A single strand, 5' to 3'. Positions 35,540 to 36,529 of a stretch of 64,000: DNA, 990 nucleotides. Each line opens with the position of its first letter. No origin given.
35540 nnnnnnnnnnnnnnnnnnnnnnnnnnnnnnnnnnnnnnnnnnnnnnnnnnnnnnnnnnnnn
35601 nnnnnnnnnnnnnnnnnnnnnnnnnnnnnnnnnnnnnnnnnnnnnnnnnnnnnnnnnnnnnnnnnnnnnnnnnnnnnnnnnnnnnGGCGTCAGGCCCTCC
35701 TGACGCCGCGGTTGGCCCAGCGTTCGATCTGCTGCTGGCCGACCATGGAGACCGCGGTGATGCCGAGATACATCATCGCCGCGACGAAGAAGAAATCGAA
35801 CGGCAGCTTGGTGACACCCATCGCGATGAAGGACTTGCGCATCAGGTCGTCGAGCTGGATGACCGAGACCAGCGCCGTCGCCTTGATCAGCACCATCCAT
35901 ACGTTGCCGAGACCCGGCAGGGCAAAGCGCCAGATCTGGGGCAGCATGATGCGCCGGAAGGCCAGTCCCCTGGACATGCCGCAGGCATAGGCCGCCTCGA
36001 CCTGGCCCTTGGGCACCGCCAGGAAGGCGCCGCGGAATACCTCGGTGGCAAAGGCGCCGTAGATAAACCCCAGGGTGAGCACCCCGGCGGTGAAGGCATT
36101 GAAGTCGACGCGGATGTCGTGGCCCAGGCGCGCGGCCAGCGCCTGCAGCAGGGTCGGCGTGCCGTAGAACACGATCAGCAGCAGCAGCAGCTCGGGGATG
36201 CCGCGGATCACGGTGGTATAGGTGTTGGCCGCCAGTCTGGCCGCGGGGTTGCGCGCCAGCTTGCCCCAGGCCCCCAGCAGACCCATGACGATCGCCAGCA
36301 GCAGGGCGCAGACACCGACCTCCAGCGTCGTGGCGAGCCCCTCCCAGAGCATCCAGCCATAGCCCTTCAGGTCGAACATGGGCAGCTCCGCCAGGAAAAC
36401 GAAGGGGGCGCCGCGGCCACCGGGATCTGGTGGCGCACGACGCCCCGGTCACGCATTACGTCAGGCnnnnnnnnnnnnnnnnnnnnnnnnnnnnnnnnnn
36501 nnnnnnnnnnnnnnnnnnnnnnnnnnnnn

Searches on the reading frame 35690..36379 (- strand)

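Call 7: search_protein_families(library=pfam, proteins=[window:35690-36379:-], max_evalue=0.001)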
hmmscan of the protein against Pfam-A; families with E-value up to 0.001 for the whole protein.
window:35690-36379:- (229 aa): 1 family
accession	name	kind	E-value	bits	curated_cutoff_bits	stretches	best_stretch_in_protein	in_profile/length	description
PF00528.27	BPD_transp_1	-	1.5e-20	74.1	26.4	1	30-221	2-181/184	Binding-protein-dependent transport system inner membrane component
